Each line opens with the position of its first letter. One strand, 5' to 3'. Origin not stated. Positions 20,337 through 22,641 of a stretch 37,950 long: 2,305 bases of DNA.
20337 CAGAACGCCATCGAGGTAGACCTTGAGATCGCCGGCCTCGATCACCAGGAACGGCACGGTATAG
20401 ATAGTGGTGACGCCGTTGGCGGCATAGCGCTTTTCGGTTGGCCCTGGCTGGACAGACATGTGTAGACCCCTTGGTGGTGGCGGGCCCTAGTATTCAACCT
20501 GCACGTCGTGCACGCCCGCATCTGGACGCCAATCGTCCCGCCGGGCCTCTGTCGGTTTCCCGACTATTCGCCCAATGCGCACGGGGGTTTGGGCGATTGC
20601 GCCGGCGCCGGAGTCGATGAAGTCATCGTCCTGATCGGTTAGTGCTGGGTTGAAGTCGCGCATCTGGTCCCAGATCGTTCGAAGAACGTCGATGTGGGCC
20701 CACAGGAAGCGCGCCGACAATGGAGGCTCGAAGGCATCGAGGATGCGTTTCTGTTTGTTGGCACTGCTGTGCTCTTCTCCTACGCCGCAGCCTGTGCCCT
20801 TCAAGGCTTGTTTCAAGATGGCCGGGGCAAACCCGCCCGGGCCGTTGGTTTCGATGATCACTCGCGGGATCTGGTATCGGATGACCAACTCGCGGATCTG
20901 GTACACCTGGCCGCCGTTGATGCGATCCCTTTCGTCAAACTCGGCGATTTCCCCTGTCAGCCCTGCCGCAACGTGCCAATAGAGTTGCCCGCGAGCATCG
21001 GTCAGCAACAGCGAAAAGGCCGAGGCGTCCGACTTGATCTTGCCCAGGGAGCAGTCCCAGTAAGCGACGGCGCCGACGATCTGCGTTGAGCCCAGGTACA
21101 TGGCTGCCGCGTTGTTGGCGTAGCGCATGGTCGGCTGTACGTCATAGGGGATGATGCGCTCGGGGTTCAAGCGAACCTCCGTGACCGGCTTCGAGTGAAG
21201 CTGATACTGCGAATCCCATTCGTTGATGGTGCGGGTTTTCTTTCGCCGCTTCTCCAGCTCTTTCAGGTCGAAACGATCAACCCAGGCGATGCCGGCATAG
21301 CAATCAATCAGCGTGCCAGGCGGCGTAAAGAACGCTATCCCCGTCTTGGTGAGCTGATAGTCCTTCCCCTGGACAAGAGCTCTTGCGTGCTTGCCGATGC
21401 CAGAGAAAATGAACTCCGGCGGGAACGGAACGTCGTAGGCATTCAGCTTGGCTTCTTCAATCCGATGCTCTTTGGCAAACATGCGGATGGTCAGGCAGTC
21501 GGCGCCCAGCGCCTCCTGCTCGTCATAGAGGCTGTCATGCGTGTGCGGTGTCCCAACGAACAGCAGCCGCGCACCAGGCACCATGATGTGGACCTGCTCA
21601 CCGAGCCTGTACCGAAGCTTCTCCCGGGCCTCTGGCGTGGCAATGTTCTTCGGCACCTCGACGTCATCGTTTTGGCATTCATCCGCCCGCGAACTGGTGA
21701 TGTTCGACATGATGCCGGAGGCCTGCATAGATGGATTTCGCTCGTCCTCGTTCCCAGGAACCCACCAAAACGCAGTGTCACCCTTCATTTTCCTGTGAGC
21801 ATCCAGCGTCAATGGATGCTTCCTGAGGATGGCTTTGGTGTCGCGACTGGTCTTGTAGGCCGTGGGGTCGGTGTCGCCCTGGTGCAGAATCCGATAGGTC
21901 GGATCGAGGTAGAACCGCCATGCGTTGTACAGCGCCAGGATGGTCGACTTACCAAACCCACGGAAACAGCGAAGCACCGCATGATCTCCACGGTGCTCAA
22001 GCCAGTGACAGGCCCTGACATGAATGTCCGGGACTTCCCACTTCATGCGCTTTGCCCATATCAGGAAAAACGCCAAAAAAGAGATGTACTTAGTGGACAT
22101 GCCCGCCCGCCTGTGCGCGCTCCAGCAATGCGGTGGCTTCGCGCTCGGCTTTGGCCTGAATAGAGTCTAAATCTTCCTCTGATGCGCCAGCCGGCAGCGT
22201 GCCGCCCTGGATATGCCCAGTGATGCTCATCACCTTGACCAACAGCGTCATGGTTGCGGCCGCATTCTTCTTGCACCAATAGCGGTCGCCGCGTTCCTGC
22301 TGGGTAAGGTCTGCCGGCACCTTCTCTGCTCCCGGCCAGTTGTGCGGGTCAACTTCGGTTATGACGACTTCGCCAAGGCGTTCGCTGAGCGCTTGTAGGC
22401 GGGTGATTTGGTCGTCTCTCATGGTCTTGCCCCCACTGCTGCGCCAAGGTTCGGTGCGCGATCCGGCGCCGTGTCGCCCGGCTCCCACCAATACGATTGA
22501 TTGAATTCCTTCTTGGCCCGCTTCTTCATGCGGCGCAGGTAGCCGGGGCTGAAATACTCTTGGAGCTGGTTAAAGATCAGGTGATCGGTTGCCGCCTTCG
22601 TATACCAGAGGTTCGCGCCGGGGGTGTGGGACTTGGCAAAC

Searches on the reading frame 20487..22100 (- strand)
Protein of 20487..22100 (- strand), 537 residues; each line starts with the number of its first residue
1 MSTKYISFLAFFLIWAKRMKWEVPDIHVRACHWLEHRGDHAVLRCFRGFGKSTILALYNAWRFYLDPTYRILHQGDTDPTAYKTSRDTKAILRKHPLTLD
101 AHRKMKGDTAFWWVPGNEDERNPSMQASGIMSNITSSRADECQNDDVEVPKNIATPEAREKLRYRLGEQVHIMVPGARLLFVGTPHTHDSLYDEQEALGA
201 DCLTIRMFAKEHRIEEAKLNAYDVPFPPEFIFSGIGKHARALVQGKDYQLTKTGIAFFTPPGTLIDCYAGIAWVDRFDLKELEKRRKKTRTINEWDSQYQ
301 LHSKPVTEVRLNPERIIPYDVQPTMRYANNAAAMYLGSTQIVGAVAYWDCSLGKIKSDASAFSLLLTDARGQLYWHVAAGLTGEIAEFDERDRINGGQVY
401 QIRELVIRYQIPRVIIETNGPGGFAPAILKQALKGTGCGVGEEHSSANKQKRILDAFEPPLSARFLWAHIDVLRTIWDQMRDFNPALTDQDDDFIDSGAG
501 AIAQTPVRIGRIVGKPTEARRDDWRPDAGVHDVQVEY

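Call 14: search_protein_families(library=phrogs, proteins=[window:20487-22100:-], max_evalue=0.001)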
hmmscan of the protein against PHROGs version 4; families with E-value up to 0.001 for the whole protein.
window:20487-22100:- (537 aa): 3 families
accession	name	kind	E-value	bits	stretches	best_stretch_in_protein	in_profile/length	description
phrog_38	-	head and packaging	2.9e-81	275.2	1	6-527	271-730/760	terminase large subunit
phrog_17672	-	head and packaging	1.4e-09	38.4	1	34-199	61-231/395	terminase large subunit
phrog_4758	-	head and packaging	5.3e-07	30.2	1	8-170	20-190/243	terminase large subunit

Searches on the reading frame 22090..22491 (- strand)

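Call 14: search_protein_families(library=phrogs, proteins=[window:22090-22491:-], max_evalue=0.001)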
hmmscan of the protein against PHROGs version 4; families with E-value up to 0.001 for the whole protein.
window:22090-22491:- (133 aa): 1 family
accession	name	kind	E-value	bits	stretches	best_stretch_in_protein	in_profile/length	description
phrog_9277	-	unknown function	5.1e-24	86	1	24-127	1-102/104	-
